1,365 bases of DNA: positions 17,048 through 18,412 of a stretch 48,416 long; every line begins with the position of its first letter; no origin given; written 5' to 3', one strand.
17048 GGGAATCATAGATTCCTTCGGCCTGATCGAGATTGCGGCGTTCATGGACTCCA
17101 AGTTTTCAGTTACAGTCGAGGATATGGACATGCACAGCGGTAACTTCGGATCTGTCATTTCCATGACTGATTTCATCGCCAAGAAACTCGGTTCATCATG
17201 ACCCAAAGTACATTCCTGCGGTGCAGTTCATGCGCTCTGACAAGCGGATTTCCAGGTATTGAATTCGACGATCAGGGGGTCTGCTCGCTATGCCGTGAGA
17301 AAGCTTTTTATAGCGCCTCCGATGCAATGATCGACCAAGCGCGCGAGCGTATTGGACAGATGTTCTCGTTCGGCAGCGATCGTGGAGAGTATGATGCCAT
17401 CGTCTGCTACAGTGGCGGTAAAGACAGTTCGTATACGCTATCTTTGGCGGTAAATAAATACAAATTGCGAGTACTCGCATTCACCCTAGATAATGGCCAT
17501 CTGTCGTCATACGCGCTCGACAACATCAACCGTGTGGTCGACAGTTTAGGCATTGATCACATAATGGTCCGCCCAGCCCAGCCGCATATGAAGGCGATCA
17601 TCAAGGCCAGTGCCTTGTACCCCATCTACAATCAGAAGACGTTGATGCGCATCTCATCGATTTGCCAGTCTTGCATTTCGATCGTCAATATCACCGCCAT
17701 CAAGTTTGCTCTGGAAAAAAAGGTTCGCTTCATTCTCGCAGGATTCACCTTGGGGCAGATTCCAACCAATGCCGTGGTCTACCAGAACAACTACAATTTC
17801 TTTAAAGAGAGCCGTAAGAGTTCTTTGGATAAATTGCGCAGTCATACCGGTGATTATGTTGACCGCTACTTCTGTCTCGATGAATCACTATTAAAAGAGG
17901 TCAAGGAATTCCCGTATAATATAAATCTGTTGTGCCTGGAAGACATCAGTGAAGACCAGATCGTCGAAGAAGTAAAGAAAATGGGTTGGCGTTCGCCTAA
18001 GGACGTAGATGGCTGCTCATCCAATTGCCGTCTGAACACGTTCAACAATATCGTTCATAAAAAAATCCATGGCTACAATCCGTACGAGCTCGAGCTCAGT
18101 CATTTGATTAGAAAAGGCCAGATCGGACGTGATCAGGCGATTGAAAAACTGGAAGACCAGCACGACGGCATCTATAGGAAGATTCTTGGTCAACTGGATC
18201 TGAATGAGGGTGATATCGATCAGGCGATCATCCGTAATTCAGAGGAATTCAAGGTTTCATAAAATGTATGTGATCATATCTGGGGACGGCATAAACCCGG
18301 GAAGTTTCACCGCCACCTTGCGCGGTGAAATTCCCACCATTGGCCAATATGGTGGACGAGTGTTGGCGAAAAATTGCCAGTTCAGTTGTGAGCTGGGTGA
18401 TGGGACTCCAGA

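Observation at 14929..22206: Orphan 7-gene operon: AsnB-like amidotransferase, carrier protein, WbuX-type PP-loop enzyme, DUF1330, P-loop fusion, MFS, porin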

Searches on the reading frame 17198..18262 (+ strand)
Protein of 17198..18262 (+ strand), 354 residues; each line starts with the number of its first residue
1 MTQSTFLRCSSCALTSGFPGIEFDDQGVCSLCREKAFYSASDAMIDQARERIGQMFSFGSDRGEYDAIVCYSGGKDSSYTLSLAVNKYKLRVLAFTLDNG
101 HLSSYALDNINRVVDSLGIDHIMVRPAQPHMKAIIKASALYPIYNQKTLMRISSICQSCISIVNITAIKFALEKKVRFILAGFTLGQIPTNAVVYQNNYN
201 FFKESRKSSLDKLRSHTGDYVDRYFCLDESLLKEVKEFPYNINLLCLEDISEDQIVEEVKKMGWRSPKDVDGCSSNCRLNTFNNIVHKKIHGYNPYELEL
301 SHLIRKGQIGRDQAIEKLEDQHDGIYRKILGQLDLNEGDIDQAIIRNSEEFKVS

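Call 4: search_protein_families(library=pfam, proteins=[window:17198-18262:+], max_evalue=0.01)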
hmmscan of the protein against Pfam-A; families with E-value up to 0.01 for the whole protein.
window:17198-18262:+ (354 aa): 2 families
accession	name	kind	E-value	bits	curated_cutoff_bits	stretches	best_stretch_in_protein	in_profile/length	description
PF01507.26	PAPS_reduct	-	9.8e-05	22.9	22.5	1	68-174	3-98/175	Phosphoadenosine phosphosulfate reductase domain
PF06508.19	QueC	-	0.00061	19.8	22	1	67-126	2-60/210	Queuosine biosynthesis protein QueC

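Call 5: search_protein_families(library=ncbifam, proteins=[window:17198-18262:+], max_evalue=0.01)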
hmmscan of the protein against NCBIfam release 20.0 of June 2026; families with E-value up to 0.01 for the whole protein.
window:17198-18262:+ (354 aa): 10 families
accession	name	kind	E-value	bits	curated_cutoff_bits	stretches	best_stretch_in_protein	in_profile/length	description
TIGR03573.1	WbuX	subfamily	6.8e-35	121.1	203.2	1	9-320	4-315/344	N-acetyl sugar amidotransferase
TIGR00268.2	TIGR00268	equivalog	1.4e-05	24.6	150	1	67-133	16-83/259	ATP-dependent sacrificial sulfur transferase LarE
NF006351.0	PRK08576.1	equivalog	6.8e-05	21.6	290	1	62-123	232-292/436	hypothetical protein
TIGR00364.1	TIGR00364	equivalog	7.9e-05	22.3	150.3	1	67-140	1-70/201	7-cyano-7-deazaguanine synthase QueC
NF038212.1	argG_rel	exception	0.00081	18.3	425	1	67-138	17-90/381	argininosuccinate synthase-related protein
NF010367.0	PRK13795.1-2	equivalog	0.0011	17.5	456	1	65-125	241-302/584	hypothetical protein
NF001770.0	PRK00509.1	equivalog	0.0012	17.9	334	1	68-147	8-87/401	argininosuccinate synthase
NF010392.0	PRK13820.1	equivalog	0.002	17.2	512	1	67-163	5-105/395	argininosuccinate synthase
NF002048.0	PRK00876.1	subfamily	0.0024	16.7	313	1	67-132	40-105/330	NAD(+) synthase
NF010587.0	PRK13980.1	equivalog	0.0041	16.4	255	1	61-136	28-103/267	NAD+ synthase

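Call 14: find_homologous_proteins(query=window:17198-18262:+)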
Query window:17198-18262:+ (354 aa): 620 proteins with E <= 0.001 among 2342 candidates; the best 120 are listed.
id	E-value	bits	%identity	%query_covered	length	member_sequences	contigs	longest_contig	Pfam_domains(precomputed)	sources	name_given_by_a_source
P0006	2.8e-205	699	100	88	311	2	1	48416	-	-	-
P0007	5.4e-142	491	62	96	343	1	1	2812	-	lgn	-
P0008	4.8e-138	478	59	96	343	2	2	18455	-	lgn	-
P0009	5.0e-137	475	59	95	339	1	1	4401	-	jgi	jgi:hypothetical protein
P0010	7.6e-137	474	61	96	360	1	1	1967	-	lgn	-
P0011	7.6e-135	468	58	95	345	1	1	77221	-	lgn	-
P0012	1.8e-133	463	60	94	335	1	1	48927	-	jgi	jgi:tRNA(Ile)-lysidine synthase TilS/MesJ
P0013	2.0e-132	460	57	96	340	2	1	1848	-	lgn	-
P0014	2.0e-132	460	56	97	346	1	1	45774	-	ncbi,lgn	-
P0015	6.6e-132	458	58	94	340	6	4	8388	-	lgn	-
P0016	2.1e-131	456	55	98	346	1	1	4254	-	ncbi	-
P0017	5.8e-131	455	57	97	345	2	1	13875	-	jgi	jgi:hypothetical protein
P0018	1.0e-130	454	56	97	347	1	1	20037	-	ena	-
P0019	1.0e-130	454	56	96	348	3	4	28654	-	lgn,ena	-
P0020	1.6e-130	453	56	95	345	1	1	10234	-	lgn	-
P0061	1.3e-124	434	55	99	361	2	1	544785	-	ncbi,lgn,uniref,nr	ncbi:hypothetical protein [Desulfoluna spongiiphila]|uniref:Uncharacterized protein n=1 Tax=Desulfol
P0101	1.1e-121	424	54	95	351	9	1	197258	-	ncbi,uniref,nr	ncbi:hypothetical protein KO527_09340 [Pseudoalteromonas sp. C2R02]|uniref:phosphoadenosine phosphos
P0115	8.1e-121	421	58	89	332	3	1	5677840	-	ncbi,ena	-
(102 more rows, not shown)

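Call 15: find_encoding_contigs(protein=P0011, flank=8000, max_places=2)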
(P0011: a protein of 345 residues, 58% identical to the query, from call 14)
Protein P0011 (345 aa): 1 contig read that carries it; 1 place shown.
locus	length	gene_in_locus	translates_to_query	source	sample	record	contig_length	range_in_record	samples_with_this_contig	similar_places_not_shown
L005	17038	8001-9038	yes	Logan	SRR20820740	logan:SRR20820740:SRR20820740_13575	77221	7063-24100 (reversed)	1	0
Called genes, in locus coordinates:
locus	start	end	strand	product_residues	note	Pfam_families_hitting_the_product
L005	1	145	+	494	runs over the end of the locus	PF02446:Glyco_hydro_77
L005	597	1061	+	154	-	PF00300:His_Phos_1 (weak)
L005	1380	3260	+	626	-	PF13205:Big_5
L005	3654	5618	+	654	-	PF00501:AMP-binding, PF13193:AMP-binding_C, PF00550:PP-binding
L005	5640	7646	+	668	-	PF13522:GATase_6, PF13537:GATase_7, PF00733:Asn_synthase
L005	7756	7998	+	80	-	PF00550:PP-binding (weak)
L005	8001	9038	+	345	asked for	-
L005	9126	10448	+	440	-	PF00668:Condensation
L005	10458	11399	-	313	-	PF00756:Esterase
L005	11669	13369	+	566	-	PF01514:YscJ_FliF, PF08345:YscJ_FliF_C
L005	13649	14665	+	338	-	PF03448:MgtE_N (faint), PF14842:FliG_N, PF14841:FliG_M, PF14842:FliG_N, PF01706:FliG_C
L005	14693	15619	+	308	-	PF02108:FliH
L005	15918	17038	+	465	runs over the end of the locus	PF00006:ATP-synt_ab, PF18269:T3SS_ATPase_C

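Call 16: find_encoding_contigs(protein=P0061, flank=8000, max_places=2)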
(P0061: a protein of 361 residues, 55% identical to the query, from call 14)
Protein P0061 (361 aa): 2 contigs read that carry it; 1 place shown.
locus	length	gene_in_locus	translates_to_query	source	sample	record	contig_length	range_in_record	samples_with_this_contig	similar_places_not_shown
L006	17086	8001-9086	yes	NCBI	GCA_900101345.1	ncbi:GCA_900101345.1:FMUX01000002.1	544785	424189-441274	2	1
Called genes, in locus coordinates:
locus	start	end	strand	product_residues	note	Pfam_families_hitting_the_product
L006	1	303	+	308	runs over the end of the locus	PF00535:Glycos_transf_2, PF10111:Glyco_tranf_2_2, PF13641:Glyco_tranf_2_3, PF13632:Glyco_trans_2_3 (weak)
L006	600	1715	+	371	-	PF13477:Glyco_trans_4_2 (weak), PF13439:Glyco_transf_4, PF13579:Glyco_trans_4_4, PF20706:GT4-conflict (weak), PF00534:Glycos_transf_1, PF13692:Glyco_trans_1_4, PF13524:Glyco_trans_1_2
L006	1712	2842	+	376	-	PF00535:Glycos_transf_2, PF13641:Glyco_tranf_2_3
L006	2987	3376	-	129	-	-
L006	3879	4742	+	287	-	PF02367:TsaE (weak), PF13191:AAA_16 (faint), PF13401:AAA_22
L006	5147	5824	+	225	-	PF02698:DUF218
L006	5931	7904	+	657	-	PF13522:GATase_6, PF13537:GATase_7, PF00733:Asn_synthase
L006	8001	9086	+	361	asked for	-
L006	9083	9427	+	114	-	-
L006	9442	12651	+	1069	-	PF00668:Condensation, PF00501:AMP-binding, PF13193:AMP-binding_C, PF00550:PP-binding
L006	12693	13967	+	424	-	PF01209:Ubie_methyltran (weak), PF13489:Methyltransf_23, PF08241:Methyltransf_11, PF08242:Methyltransf_12, PF13649:Methyltransf_25, PF13847:Methyltransf_31, PF23297:ACP_SdgA_C (weak), PF00550:PP-binding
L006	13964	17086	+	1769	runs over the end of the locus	PF18563:TubC_N, PF00668:Condensation, PF00698:Acyl_transf_1, PF00668:Condensation, PF00501:AMP-binding, PF13193:AMP-binding_C, PF00550:PP-binding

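Call 17: find_encoding_contigs(protein=P0101, flank=8000, max_places=2)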
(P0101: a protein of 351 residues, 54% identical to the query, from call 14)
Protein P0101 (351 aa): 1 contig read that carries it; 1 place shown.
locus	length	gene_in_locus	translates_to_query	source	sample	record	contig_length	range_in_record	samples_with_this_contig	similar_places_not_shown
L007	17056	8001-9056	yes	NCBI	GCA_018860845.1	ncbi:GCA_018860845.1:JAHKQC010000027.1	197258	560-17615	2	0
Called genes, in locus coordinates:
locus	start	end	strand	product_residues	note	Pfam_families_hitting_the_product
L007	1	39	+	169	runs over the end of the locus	PF00132:Hexapep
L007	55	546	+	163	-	-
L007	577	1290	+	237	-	-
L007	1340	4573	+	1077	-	PF00668:Condensation, PF00501:AMP-binding, PF00550:PP-binding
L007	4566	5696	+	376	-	PF01757:Acyl_transf_3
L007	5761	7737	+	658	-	PF13522:GATase_6, PF13537:GATase_7, PF00733:Asn_synthase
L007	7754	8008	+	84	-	PF00550:PP-binding (weak)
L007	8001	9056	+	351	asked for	-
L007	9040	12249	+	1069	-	PF00668:Condensation, PF00501:AMP-binding, PF00550:PP-binding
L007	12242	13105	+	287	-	PF00756:Esterase (weak), PF01738:DLH, PF02230:Abhydrolase_2, PF00326:Peptidase_S9 (faint)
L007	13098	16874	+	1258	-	PF00109:ketoacyl-synt, PF02801:Ketoacyl-synt_C, PF16197:KAsynt_C_assoc, PF00698:Acyl_transf_1, PF00550:PP-binding, PF00975:Thioesterase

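Call 18: find_encoding_contigs(protein=P0115, flank=8000, max_places=2)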
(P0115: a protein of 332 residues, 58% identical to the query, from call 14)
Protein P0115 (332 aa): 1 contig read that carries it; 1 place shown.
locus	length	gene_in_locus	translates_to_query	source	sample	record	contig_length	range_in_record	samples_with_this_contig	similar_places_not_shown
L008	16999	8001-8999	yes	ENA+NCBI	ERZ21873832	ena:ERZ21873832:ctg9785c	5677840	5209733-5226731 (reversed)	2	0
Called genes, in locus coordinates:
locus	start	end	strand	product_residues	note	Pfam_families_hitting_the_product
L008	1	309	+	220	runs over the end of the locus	PF00702:Hydrolase, PF13419:HAD_2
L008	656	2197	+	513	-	PF00501:AMP-binding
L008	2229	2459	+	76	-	-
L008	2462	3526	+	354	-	PF08545:ACP_syn_III, PF08541:ACP_syn_III_C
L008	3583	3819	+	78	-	PF00550:PP-binding (weak)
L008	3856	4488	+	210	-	PF17836:PglD_N, PF25084:LbH_EIF2B (weak), PF25087:GMPPB_C (faint), PF00132:Hexapep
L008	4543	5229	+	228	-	PF01757:Acyl_transf_3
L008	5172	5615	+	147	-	-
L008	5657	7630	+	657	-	PF13522:GATase_6, PF13537:GATase_7, PF00733:Asn_synthase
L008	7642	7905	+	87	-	PF23297:ACP_SdgA_C (weak), PF00550:PP-binding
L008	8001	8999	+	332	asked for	-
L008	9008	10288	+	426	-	PF00668:Condensation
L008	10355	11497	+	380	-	PF01041:DegT_DnrJ_EryC1, PF00155:Aminotran_1_2 (weak)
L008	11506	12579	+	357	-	PF02388:FemAB (weak), PF13480:Acetyltransf_6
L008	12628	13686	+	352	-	PF02388:FemAB (faint), PF13480:Acetyltransf_6 (weak)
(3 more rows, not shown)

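Call 25: find_related_loci(query=A1, collection=genome_contigs, flank=10000)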
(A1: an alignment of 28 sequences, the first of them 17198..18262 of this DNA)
Query A1 (354 aa) in genome_contigs; peptide patterns used: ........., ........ (x = any residue, [..] = any of these).
94 stretches matched a pattern; 56 encode a relative of the query (tblastn E <= 1e-3); 56 distinct loci.
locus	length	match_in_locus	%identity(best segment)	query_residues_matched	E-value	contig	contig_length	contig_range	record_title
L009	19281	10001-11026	56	4-345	3e-138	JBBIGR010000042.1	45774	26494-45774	MAG: Fibrobacteria bacterium isolate ETS170220_bin_96 NODE_819_length_45774_cov_7.183512, whole genome shotgun sequence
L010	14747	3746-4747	58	9-342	2e-137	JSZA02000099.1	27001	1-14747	Candidatus Thiomargarita nelsonii isolate Hydrate Ridge NODE_341_length_27001_cov_204.562_ID_681, whole genome shotgun s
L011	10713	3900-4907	57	8-342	8e-136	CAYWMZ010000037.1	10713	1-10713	MAG TPA_asm: uncultured Desulfocapsa sp. isolate SRP128015_co3_85 genome assembly, contig: NODE_7290_length_10713_cov_5.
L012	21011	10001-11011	54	8-344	2e-132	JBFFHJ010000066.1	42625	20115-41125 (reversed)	MAG: bacterium isolate Mix_mud16.2022.02.20 k141_2897892_length_42625_cov_11.0000, whole genome shotgun sequence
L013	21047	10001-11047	55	1-349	4e-132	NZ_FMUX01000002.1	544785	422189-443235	Desulfoluna spongiiphila strain AA1, whole genome shotgun sequence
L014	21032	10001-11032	54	1-343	6e-132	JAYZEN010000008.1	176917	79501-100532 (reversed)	MAG: Pseudomonadota bacterium isolate XB_MAG143 DB_MAG143_0008, whole genome shotgun sequence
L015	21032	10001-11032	55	1-343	7e-132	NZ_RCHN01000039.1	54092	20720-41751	MAG: Ketobacter sp. isolate BinB_TS13_700 Aliialcanivorax.sp.TS13_700_metal_reducer_ctg39, whole genome shotgun sequence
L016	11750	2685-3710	55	1-342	1e-131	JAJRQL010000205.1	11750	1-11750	MAG: Deltaproteobacteria bacterium isolate Dive100_bin10.55 k141_627455, whole genome shotgun sequence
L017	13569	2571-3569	53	8-340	1e-130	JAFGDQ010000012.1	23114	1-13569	MAG: Spirochaetes bacterium isolate Zod_Metabat.1181 k87_1312140, whole genome shotgun sequence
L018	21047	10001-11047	54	1-349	2e-130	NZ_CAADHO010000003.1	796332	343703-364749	Desulfoluna butyratoxydans isolate Desulfoluna butyratoxydans MSL71, whole genome shotgun sequence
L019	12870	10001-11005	55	8-342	7e-130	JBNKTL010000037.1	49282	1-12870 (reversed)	MAG: Spirochaetota bacterium isolate A2.bin.24.permissive NODE_37_length_49282_cov_6.828412, whole genome shotgun sequen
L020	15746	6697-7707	53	8-343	8e-130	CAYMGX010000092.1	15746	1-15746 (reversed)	MAG TPA_asm: uncultured Fibrobacter sp. isolate SRP294416_co1_262 genome assembly, contig: NODE_7663_length_15746_cov_10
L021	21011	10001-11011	54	8-343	3e-129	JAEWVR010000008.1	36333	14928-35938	MAG: Fibrobacteres bacterium isolate OH_SDB_7 k127_1040735, whole genome shotgun sequence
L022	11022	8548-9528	57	8-336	3e-129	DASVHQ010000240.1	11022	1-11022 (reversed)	MAG TPA_asm: Polyangiales bacterium isolate SMAG_U2971 k141_604859, whole genome shotgun sequence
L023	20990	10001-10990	55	8-339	5e-128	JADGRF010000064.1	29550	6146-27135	MAG: Sandaracinaceae bacterium isolate Chersky_700 k127_2374443, whole genome shotgun sequence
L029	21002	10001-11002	54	8-340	2e-125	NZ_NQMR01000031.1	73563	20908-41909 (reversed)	Pseudoalteromonas sp. NBT06-2 contig31, whole genome shotgun sequence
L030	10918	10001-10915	58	3-307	5e-125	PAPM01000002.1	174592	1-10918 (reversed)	MAG: Pseudomonadales bacterium isolate SP163 55597, whole genome shotgun sequence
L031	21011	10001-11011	54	8-343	5e-124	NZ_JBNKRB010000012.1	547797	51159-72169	MAG: Gynuella sp. isolate B2.bin.5.orig k141_613976, whole genome shotgun sequence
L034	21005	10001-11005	54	8-342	1e-123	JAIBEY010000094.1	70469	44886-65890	MAG: Prolixibacteraceae bacterium isolate BC_metabat.bin.24 BC_k141_105079, whole genome shotgun sequence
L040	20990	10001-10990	53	8-339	7e-122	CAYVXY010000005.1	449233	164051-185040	MAG TPA_asm: uncultured Polyangiaceae bacterium isolate SRP302447_co2_334 genome assembly, contig: NODE_45_length_449233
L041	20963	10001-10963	56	1-321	2e-121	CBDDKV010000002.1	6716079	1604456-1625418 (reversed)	MAG: Bacteroidales bacterium isolate 9480fe01-225e-458e-b31c-9252802a2ee0 genome assembly, contig: contig_2, whole genom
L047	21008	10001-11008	52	8-343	4e-119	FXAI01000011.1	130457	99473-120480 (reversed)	Alteromonadaceae bacterium Bs31 genome assembly, contig: K381DRAFT_scaffold00011.11, whole genome shotgun sequence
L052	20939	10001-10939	55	8-321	2e-113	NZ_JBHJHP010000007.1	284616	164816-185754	Saccharicrinis sp. FJH54 FJH54_scaffold7, whole genome shotgun sequence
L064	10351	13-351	52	224-336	3e-34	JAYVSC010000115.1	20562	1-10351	MAG: Spirochaetales bacterium isolate GL73_UP_concoct_77 GL73_UP_concoct_77_114, whole genome shotgun sequence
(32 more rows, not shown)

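Call 34: search_protein_families(library=pfam, proteins=[L010:738-1340:+, L010:4844-6010:+, L010:6045-7256:+, L010:7289-8452:+, L010:8736-9944:-, L010:10054-10731:-, L010:11315-12874:+], max_evalue=0.01)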
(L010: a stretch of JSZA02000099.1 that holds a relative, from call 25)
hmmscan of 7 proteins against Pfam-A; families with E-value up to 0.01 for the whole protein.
L010:738-1340:+ (200 aa): 2 families
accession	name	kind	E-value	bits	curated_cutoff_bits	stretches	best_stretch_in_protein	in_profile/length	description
PF00881.29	Nitroreductase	-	2.6e-38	132.3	23.5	1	7-177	1-167/167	Nitroreductase family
PF14512.11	TM1586_NiRdase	-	2.1e-09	37.8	27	1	22-58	155-191/215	Putative TM nitroreductase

L010:4844-6010:+ (388 aa): 5 families
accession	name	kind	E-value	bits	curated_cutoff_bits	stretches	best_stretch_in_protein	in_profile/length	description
PF05655.16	AvrD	-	4.1e-21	76.2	25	1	225-364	4-149/331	Pseudomonas avirulence D protein (AvrD)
PF13521.12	AAA_28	-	8.8e-16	59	27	1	15-196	1-164/164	AAA domain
PF13238.12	AAA_18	-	0.00016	22.6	29.4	1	16-44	1-25/128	AAA domain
PF13189.12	Cytidylate_kin2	-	0.0025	18.4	28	1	16-65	2-52/176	Cytidylate kinase-like family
PF01712.25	dNK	-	0.0098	16.1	27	0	16-42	1-27/203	Deoxynucleoside kinase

L010:6045-7256:+ (403 aa): 6 families
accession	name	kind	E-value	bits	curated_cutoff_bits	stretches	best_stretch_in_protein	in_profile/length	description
PF07690.21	MFS_1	-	1.4e-37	129.8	33.4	2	10-175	6-175/347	Major Facilitator Superfamily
PF12832.13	MFS_1_like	-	1.5e-07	31.3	25.2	1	16-370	12-369/373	MFS_1 like family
PF00083.30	Sugar_tr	-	3.5e-05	23.3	22.3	1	36-173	47-188/452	Sugar (and other) transporter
PF05977.19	MFS_3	-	7.6e-05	21.8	27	1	69-171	82-186/524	Transmembrane secretion effector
PF01306.25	LacY_symp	-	0.0046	16.3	24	1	233-374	28-173/413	LacY proton/sugar symporter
PF09534.15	Trp_oprn_chp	-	0.0057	17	29.6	0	72-151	64-139/180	Tryptophan-associated transmembrane protein (Trp_oprn_chp)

L010:7289-8452:+ (387 aa): 1 family
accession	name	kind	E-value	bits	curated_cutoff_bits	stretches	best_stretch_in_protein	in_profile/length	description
PF07396.17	Porin_O_P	-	1.5e-22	80.8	20.9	2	40-154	2-115/370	Phosphate-selective porin O and P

L010:8736-9944:- (402 aa): 7 families
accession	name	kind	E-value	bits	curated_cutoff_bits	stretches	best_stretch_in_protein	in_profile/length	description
PF13304.12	AAA_21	-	7.9e-23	82.4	27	1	24-353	2-303/304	AAA domain, putative AbiEii toxin, Type IV TA system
PF13175.12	AAA_15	-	3.3e-14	53.7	32.1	2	1-149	1-91/374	AAA ATPase domain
PF11398.14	DUF2813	-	2.7e-06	27.5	21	0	2-43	3-44/372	Protein of unknown function (DUF2813)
PF13476.12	AAA_23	-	1.1e-05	26.6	27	1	4-40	1-38/201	AAA domain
PF13555.12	AAA_29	-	7.6e-05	22.8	27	1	3-39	2-40/61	P-loop containing region of AAA domain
PF02463.25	SMC_N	-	7.8e-05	22.6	40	1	1-40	1-43/220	RecF/RecN/SMC N terminal domain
PF00005.33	ABC_tran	-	0.0028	18.7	25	1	15-40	5-30/137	ABC transporter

L010:10054-10731:- (225 aa): 1 family
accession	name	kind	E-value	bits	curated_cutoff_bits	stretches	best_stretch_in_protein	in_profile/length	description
PF14516.12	AAA_35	-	2.7e-08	33.5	27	1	12-173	143-296/331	AAA-like domain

L010:11315-12874:+ (519 aa): 4 families
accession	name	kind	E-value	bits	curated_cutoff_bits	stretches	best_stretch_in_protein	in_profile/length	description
PF13175.12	AAA_15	-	4.5e-24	86.2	32.1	1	12-462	4-374/374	AAA ATPase domain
PF13304.12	AAA_21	-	9.5e-21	75.6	27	2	247-462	156-303/304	AAA domain, putative AbiEii toxin, Type IV TA system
PF13476.12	AAA_23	-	2.2e-05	25.6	27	1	14-272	2-191/201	AAA domain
PF11398.14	DUF2813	-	0.004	17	21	0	28-108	19-93/372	Protein of unknown function (DUF2813)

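Call 48: search_solved_structures(query=A1, max_evalue=0.01, show_alignments=1)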
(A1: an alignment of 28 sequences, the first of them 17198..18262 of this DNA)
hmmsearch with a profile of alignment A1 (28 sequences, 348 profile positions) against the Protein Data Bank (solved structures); distinct sequences matched with E-value up to 0.01: 5.
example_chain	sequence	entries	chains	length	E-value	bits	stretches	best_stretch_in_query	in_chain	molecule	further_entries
8wex_A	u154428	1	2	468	4.4e-13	52.3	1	19-136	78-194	N-acetyl sugar amidotransferase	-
8cnz_A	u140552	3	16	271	0.00021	23.7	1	65-125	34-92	NAD_synthase domain-containing protein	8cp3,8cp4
2vxo_A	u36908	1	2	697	0.0041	19.4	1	62-131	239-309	GMP SYNTHASE [GLUTAMINE-HYDROLYZING]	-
6jp9_A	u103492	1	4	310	0.0042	19.4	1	49-133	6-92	GMP synthase [glutamine-hydrolyzing] subunit B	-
3rjz_A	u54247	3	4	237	0.0071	18.7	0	65-95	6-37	N-type ATP pyrophosphatase superfamily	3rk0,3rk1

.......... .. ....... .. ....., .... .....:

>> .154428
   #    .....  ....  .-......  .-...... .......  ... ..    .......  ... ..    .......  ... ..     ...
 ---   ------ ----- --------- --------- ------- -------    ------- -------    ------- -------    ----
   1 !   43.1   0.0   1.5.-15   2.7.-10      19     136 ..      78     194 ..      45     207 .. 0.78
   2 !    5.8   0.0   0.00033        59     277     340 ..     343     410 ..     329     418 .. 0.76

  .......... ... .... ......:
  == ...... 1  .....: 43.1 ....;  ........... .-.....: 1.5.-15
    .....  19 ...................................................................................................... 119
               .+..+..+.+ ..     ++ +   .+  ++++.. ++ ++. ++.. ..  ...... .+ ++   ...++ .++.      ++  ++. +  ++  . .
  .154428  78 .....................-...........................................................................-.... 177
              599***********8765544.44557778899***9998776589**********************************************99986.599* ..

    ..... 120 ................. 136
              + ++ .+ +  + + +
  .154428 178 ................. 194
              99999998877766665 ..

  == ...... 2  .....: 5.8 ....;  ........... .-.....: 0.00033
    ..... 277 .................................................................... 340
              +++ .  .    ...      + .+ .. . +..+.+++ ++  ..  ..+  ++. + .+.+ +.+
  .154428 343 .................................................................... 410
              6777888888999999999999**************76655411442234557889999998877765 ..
